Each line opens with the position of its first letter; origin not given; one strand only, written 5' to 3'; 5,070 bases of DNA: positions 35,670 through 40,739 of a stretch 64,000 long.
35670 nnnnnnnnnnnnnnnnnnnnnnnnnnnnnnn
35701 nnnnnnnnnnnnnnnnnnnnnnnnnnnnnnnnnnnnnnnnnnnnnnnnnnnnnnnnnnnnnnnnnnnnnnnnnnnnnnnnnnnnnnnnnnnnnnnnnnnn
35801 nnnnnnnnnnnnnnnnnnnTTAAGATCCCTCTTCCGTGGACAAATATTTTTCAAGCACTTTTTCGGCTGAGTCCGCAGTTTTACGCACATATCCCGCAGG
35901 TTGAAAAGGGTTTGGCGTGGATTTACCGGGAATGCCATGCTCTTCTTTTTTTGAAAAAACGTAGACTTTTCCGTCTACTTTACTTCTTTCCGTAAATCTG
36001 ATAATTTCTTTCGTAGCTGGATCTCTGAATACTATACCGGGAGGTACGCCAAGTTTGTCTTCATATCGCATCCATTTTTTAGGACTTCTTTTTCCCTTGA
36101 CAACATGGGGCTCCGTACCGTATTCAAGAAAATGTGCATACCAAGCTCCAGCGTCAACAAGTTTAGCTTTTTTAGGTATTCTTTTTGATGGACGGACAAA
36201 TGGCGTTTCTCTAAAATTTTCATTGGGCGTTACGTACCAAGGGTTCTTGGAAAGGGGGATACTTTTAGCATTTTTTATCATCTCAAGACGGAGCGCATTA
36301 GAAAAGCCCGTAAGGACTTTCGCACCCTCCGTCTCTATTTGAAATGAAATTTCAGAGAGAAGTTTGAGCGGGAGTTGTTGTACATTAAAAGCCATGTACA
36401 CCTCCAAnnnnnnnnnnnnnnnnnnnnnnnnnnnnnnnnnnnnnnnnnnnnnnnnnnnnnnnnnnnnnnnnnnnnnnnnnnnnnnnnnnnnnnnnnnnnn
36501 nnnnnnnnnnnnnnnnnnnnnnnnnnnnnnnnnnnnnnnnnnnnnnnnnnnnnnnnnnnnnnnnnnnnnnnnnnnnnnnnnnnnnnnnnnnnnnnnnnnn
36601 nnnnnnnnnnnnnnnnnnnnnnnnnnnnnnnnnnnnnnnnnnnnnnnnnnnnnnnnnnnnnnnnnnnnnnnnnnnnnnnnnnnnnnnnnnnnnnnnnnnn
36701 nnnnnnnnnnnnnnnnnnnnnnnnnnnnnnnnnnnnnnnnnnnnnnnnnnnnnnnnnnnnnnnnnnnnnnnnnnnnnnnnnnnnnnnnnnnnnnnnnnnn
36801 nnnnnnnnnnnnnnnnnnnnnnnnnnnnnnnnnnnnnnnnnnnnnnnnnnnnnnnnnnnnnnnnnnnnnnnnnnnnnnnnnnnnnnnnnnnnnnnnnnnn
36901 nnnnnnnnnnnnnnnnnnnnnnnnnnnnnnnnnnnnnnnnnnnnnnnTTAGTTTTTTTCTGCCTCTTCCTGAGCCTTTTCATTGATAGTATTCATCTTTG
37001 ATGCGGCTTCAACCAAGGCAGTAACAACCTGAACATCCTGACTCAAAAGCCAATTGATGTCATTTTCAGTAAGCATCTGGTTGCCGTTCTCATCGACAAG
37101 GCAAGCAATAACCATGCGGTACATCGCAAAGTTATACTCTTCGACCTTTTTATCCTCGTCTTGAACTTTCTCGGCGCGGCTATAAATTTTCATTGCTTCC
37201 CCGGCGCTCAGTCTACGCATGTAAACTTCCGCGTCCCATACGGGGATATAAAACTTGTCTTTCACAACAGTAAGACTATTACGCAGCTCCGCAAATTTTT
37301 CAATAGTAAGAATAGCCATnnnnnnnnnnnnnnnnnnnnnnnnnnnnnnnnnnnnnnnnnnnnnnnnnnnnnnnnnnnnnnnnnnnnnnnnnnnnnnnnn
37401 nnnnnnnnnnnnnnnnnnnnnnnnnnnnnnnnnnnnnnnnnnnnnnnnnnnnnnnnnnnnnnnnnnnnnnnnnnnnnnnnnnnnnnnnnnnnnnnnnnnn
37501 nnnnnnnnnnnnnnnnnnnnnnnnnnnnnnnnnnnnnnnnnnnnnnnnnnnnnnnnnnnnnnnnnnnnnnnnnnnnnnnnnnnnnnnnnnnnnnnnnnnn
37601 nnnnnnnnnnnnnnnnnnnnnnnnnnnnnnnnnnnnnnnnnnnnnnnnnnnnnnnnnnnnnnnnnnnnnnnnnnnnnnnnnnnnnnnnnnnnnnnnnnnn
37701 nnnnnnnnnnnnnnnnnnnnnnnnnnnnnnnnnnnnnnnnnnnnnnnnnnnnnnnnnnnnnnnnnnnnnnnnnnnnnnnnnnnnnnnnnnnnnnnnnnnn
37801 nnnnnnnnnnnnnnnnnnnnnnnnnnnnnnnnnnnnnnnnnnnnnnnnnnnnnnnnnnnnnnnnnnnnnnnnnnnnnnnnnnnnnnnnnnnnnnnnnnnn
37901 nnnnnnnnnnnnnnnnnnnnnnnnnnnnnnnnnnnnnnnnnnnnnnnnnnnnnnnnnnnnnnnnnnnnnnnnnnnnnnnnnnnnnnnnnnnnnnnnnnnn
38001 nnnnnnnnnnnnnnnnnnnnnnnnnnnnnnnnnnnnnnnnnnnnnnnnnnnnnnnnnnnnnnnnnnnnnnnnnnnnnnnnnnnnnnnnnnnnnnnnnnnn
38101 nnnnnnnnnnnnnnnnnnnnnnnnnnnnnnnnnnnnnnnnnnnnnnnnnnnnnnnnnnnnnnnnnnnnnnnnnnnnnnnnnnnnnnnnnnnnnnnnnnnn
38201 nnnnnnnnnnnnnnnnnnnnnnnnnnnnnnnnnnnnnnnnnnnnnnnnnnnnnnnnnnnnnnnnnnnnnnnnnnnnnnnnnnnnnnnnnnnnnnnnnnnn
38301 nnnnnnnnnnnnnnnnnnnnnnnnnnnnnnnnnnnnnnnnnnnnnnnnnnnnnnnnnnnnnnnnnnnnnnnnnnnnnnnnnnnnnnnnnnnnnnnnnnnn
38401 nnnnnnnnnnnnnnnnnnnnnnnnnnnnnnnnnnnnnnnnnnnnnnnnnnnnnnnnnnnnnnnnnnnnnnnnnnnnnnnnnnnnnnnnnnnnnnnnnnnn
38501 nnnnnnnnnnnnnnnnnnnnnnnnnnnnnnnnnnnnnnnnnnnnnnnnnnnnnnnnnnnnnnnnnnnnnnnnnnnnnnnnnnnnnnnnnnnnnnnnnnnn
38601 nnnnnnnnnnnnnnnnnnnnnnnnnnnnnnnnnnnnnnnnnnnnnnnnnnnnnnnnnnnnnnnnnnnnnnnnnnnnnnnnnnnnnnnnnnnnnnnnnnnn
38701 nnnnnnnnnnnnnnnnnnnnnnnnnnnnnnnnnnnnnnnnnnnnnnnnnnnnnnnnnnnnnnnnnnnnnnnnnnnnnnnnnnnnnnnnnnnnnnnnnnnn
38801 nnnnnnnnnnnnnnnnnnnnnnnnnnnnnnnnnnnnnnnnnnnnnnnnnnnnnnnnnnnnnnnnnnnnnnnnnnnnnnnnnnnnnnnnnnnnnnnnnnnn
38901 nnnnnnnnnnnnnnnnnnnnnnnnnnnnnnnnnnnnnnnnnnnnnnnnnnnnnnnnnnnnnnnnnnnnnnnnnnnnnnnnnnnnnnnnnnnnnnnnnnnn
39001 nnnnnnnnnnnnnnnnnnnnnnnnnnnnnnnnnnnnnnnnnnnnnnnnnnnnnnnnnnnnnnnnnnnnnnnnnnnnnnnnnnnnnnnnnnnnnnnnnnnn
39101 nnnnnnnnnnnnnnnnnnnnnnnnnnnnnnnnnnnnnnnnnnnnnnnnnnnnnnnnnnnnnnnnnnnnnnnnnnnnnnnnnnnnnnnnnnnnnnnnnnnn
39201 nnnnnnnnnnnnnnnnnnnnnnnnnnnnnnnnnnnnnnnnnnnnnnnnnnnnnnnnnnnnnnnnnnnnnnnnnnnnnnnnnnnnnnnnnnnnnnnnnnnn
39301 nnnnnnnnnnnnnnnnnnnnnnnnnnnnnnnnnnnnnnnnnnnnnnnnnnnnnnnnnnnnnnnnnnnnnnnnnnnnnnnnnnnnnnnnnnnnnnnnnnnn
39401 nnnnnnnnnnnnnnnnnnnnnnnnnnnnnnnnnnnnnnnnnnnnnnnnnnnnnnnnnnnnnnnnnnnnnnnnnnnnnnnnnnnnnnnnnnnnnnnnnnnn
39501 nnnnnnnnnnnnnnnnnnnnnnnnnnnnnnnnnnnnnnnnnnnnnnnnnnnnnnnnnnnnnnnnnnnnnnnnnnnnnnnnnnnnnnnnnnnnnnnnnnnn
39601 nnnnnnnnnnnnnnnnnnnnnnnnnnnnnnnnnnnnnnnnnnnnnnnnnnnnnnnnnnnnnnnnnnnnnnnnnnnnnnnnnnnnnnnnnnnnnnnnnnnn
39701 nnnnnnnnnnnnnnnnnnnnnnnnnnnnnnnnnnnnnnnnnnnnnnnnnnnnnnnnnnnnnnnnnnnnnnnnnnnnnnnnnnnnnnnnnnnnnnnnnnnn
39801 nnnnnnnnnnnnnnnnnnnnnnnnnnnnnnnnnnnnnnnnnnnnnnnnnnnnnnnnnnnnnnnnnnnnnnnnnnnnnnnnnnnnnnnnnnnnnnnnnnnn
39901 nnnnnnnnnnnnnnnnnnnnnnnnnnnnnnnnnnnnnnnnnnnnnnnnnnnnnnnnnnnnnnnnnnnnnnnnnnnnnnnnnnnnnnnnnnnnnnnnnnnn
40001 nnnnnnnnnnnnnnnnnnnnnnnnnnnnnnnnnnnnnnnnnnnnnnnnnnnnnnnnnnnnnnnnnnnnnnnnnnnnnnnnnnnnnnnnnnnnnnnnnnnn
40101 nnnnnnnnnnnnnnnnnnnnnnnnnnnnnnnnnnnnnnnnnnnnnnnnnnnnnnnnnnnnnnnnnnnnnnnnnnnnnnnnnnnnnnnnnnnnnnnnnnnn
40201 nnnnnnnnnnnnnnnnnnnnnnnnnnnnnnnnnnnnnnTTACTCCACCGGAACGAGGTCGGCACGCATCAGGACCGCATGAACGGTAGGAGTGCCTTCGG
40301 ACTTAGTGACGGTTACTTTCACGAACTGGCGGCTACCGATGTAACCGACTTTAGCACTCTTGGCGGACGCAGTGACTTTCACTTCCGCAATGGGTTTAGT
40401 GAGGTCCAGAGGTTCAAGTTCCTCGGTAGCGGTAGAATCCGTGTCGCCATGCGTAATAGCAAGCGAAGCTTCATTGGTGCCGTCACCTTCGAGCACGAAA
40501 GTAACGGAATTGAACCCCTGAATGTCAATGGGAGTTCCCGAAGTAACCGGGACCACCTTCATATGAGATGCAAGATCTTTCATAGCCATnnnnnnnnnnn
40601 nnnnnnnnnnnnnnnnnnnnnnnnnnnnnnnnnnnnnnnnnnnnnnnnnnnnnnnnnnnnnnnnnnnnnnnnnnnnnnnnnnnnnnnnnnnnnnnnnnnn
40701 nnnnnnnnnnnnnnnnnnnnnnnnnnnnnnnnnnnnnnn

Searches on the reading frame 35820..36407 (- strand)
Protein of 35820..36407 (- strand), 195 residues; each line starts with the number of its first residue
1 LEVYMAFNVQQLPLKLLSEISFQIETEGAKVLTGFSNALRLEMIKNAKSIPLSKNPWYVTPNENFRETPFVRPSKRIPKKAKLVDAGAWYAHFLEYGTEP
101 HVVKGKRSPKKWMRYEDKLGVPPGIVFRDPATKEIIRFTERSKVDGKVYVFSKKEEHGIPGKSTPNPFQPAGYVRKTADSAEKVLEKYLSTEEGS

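Call 11: search_protein_families(library=phrogs, proteins=[window:35820-36407:-], max_evalue=0.001)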
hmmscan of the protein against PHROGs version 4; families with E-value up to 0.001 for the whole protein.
window:35820-36407:- (195 aa): 1 family
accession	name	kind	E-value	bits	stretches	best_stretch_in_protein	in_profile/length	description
phrog_5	-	connector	1.5e-05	26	1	83-187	160-199/239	tail completion or Neck1 protein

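Call 83: search_protein_families(library=pfam, proteins=[window:35820-36407:-], max_evalue=0.01)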
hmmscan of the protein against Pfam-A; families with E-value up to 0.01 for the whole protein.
window:35820-36407:- (195 aa): 0 families

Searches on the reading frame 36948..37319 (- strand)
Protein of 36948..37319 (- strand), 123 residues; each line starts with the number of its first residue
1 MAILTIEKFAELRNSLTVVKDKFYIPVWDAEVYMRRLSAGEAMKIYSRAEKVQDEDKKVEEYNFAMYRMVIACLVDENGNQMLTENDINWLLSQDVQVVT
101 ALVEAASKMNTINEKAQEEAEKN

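Call 11: search_protein_families(library=phrogs, proteins=[window:36948-37319:-], max_evalue=0.001)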
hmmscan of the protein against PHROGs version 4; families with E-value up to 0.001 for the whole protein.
window:36948-37319:- (123 aa): 3 families
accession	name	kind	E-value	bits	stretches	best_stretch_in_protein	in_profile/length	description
phrog_344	-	tail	3.8e-20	73.3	1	14-123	18-127/137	tail assembly chaperone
phrog_25875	-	tail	2.2e-05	25.2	1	25-122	18-114/195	tail assembly chaperone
phrog_1749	-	tail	0.00012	23.2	1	30-120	36-116/140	tail assembly chaperone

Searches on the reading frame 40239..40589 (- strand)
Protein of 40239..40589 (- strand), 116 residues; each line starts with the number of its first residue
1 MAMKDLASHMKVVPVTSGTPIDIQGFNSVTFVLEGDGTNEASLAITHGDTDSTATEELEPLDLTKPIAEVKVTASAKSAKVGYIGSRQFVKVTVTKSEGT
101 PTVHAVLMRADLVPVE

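Call 15: search_protein_families(library=phrogs, proteins=[window:40239-40589:-], max_evalue=0.001)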
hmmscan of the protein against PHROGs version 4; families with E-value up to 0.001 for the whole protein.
window:40239-40589:- (116 aa): 1 family
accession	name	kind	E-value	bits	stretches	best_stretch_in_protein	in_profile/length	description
phrog_5707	-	unknown function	1.5e-12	48.6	1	3-108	2-125/134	-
